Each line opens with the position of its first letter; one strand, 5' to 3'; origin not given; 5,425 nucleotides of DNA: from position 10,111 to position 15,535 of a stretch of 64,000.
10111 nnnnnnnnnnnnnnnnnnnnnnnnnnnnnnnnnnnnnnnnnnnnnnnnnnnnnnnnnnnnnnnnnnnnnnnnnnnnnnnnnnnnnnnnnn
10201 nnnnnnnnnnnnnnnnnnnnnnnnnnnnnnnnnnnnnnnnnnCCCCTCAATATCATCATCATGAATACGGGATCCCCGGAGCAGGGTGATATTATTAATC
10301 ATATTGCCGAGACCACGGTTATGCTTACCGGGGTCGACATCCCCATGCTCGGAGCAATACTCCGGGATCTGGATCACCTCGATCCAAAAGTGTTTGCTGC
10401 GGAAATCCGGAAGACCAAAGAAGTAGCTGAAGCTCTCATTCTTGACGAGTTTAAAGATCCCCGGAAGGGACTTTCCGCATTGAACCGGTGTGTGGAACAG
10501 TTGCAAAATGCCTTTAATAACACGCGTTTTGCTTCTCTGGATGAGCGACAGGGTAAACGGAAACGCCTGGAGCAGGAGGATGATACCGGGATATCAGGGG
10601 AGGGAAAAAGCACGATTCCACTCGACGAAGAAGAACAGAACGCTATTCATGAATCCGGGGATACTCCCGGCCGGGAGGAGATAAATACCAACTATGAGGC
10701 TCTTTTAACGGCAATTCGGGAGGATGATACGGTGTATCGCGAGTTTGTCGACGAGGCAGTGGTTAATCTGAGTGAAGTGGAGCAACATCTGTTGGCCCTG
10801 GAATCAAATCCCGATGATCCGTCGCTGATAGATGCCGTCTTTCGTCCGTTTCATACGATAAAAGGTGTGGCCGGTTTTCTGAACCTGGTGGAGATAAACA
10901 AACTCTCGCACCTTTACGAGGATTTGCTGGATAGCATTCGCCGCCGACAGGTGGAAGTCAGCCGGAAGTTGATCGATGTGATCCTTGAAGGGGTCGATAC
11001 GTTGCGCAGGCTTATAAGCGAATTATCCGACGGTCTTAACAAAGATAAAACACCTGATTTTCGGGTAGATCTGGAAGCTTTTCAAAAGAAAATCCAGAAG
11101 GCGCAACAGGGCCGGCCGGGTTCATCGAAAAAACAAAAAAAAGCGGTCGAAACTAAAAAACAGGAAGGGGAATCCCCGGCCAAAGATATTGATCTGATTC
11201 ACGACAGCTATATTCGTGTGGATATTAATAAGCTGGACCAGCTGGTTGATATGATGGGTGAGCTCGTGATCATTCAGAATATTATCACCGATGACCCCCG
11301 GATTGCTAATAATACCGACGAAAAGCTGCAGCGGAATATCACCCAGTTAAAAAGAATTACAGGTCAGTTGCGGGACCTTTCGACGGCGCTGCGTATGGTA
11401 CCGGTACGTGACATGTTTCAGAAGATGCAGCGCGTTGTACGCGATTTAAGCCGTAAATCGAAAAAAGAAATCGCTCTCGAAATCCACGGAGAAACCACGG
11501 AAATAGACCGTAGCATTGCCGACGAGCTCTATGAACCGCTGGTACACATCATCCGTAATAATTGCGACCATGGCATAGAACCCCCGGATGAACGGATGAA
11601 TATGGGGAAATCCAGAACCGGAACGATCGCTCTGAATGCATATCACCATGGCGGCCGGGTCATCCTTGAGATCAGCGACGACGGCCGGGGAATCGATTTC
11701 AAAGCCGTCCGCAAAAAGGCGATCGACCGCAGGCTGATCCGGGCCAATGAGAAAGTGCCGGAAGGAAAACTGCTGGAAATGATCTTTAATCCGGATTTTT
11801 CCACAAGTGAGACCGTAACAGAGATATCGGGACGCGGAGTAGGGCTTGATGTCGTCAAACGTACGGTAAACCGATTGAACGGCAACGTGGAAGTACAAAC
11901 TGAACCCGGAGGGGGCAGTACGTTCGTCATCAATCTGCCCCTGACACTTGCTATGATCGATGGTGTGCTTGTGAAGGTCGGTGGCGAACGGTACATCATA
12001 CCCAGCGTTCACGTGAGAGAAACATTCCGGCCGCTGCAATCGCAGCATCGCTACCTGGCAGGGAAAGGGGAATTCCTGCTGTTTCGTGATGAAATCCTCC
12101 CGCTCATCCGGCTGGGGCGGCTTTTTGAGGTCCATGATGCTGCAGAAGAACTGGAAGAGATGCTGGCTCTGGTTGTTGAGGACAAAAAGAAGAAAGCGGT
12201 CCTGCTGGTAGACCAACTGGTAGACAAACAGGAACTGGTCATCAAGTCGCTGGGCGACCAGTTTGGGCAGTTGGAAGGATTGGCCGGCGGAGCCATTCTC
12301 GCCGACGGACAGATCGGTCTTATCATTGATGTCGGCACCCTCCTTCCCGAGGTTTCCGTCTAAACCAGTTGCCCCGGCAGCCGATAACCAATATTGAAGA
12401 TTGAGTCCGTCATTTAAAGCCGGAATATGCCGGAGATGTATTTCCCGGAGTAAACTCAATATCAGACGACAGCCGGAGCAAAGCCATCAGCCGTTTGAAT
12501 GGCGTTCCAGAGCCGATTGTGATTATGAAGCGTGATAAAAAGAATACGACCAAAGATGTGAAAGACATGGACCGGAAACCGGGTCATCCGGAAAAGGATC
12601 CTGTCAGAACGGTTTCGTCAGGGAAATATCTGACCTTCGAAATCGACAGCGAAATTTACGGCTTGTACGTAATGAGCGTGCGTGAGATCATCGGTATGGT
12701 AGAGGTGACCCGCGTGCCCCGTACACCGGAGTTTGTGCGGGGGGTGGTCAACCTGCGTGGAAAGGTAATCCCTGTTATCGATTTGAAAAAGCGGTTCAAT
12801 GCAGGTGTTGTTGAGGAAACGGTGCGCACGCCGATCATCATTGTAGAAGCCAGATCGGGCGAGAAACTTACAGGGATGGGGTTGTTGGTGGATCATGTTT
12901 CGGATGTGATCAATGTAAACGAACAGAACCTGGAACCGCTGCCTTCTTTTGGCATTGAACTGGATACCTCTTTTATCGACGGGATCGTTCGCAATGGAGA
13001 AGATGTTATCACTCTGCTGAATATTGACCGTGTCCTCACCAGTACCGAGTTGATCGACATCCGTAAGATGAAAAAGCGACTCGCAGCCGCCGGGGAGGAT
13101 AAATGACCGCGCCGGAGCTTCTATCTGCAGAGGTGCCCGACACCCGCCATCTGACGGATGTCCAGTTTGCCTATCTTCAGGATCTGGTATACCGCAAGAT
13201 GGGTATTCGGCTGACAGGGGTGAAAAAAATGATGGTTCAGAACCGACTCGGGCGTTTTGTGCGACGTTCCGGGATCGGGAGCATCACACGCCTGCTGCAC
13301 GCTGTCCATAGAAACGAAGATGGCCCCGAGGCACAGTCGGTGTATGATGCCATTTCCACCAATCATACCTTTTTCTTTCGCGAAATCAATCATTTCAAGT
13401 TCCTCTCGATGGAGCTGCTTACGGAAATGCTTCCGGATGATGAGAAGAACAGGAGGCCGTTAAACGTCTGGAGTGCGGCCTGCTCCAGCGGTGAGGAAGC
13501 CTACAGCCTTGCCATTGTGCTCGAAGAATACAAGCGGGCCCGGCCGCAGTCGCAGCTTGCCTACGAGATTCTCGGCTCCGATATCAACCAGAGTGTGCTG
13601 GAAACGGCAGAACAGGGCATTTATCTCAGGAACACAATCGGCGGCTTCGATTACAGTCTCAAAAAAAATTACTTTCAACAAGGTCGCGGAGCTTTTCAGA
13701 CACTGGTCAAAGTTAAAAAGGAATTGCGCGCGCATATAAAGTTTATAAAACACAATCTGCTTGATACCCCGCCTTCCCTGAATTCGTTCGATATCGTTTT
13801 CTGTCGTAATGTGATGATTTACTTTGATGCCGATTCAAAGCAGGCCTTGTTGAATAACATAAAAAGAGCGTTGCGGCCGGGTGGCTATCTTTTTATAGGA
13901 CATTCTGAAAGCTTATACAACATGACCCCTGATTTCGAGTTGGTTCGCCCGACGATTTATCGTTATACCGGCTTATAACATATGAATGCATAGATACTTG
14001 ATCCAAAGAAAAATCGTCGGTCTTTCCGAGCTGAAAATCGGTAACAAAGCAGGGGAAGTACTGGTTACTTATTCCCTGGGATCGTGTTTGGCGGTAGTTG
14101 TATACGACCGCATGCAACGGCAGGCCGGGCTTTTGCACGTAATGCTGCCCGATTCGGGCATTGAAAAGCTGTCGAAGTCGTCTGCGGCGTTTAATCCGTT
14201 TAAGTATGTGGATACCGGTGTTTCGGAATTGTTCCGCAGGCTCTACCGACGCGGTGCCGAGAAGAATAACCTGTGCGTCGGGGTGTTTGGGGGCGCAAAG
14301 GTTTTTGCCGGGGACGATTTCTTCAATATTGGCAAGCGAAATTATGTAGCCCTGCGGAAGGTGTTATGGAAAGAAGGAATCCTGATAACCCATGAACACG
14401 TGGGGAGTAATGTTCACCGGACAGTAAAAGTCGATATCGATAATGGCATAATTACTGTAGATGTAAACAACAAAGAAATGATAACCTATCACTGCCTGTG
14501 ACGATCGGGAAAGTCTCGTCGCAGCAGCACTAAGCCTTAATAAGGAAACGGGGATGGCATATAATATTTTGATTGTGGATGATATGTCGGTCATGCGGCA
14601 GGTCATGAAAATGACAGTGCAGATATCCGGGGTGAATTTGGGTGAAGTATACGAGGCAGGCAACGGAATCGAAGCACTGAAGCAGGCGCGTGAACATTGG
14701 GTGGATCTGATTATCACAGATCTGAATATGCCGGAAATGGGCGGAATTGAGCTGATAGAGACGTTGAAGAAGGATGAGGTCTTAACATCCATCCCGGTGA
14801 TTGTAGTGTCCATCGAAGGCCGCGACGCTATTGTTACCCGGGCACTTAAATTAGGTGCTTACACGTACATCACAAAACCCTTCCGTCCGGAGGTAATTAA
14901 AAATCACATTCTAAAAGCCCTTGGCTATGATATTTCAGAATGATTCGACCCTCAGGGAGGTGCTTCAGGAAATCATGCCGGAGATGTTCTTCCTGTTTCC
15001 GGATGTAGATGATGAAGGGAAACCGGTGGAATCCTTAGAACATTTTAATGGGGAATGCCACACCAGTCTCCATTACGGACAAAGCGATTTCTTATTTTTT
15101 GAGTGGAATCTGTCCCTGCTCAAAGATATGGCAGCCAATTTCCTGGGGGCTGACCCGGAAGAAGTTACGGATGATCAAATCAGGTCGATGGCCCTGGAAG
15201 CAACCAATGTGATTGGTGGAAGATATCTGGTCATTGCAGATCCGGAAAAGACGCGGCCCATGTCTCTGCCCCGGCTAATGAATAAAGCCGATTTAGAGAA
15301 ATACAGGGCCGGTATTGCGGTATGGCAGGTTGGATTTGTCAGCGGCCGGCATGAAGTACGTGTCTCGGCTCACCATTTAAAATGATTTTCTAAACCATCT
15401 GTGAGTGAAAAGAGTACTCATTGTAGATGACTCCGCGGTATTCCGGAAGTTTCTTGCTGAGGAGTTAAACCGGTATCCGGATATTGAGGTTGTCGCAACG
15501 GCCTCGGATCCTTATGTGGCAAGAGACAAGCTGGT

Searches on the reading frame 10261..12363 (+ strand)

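Call 46: search_protein_families(library=pfam, proteins=[window:10261-12363:+], max_evalue=0.0001)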
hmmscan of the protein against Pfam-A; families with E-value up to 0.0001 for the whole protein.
window:10261-12363:+ (700 aa): 4 families
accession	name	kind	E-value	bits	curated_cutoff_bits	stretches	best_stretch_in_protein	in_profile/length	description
PF01584.24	CheW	-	5.3e-22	78.4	23.5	1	568-696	2-135/138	CheW-like domain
PF02518.31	HATPase_c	-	1.2e-18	68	26.4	1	425-562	4-110/111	Histidine kinase-, DNA gyrase B-, and HSP90-like ATPase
PF01627.28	Hpt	-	1.9e-12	47.7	24.6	1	159-249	3-82/84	Hpt domain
PF02895.20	H-kinase_dim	-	6.6e-11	43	23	1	316-372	2-63/68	Signal transducing histidine kinase, homodimeric domain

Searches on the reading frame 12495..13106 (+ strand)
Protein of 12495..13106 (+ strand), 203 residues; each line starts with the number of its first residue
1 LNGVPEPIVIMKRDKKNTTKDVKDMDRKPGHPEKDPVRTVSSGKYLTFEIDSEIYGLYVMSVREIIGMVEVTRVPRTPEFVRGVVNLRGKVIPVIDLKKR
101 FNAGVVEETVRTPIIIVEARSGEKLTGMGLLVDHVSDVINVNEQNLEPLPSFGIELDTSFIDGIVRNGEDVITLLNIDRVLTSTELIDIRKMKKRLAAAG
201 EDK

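Call 46: search_protein_families(library=pfam, proteins=[window:12495-13106:+], max_evalue=0.0001)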
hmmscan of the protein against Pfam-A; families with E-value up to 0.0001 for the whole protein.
window:12495-13106:+ (203 aa): 1 family
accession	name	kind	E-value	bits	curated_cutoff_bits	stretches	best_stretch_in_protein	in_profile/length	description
PF01584.24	CheW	-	1.4e-33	115.9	23.5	1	44-184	1-137/138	CheW-like domain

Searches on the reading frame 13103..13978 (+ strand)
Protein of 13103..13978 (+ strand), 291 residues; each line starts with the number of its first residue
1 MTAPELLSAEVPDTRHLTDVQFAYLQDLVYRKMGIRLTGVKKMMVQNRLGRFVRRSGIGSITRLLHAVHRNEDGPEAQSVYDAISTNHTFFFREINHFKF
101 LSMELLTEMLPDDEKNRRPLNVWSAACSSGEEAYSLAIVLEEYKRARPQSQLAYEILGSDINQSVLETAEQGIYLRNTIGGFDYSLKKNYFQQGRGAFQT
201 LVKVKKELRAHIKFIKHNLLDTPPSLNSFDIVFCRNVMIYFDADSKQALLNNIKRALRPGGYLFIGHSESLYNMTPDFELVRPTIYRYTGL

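Call 46: search_protein_families(library=pfam, proteins=[window:13103-13978:+], max_evalue=0.0001)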
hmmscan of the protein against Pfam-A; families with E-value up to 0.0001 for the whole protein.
window:13103-13978:+ (291 aa): 6 families
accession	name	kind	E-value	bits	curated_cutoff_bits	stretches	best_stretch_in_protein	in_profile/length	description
PF01739.24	CheR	-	1e-58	198.5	27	1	87-284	1-192/195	CheR methyltransferase, SAM binding domain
PF03705.20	CheR_N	-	1.2e-10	41.3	27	1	22-71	3-52/53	CheR methyltransferase, all-alpha domain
PF08241.18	Methyltransf_11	-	5.6e-10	40.2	21.2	1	205-265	37-95/95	Methyltransferase domain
PF13649.12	Methyltransf_25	-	8.8e-10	39.6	27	1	206-261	39-97/97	Methyltransferase domain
PF08242.18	Methyltransf_12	-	6.6e-08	33.6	30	1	206-263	45-98/98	Methyltransferase domain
PF13847.12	Methyltransf_31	-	7.3e-08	32.7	27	1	211-272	55-116/145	Methyltransferase domain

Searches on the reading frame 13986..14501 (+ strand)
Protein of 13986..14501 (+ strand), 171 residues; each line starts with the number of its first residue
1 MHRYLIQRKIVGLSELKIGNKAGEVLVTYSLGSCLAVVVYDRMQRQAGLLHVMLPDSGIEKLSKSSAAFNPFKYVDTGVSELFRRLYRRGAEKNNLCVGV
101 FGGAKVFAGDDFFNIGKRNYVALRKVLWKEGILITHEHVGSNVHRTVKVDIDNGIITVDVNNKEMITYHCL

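Call 3: search_protein_families(library=pfam, proteins=[window:13986-14501:+], max_evalue=1)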
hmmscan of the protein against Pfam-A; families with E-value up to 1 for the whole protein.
window:13986-14501:+ (171 aa): 2 families
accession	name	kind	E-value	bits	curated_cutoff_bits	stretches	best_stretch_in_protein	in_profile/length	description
PF03975.18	CheD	-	2.2e-27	95.8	25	1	53-158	1-106/108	CheD chemotactic sensory transduction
PF03217.20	SlpA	-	0.17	12.5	23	1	98-122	37-61/63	Surface layer protein A domain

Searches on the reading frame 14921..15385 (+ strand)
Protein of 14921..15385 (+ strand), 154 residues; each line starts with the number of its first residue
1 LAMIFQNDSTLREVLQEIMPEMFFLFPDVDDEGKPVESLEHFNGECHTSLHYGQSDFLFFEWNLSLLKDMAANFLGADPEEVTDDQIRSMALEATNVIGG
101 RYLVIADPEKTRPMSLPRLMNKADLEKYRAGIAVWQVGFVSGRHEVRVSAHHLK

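Call 3: search_protein_families(library=pfam, proteins=[window:14921-15385:+], max_evalue=1)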
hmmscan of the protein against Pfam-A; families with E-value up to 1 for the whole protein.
window:14921-15385:+ (154 aa): 1 family
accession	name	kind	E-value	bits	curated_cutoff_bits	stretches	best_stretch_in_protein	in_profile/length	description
PF13690.11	CheX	-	6.9e-05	23.3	27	1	60-126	17-79/94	Chemotaxis phosphatase CheX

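Call 4: search_protein_families(library=ncbifam, proteins=[window:14921-15385:+], max_evalue=1)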
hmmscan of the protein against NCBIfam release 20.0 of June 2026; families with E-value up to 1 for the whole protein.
window:14921-15385:+ (154 aa): 0 families
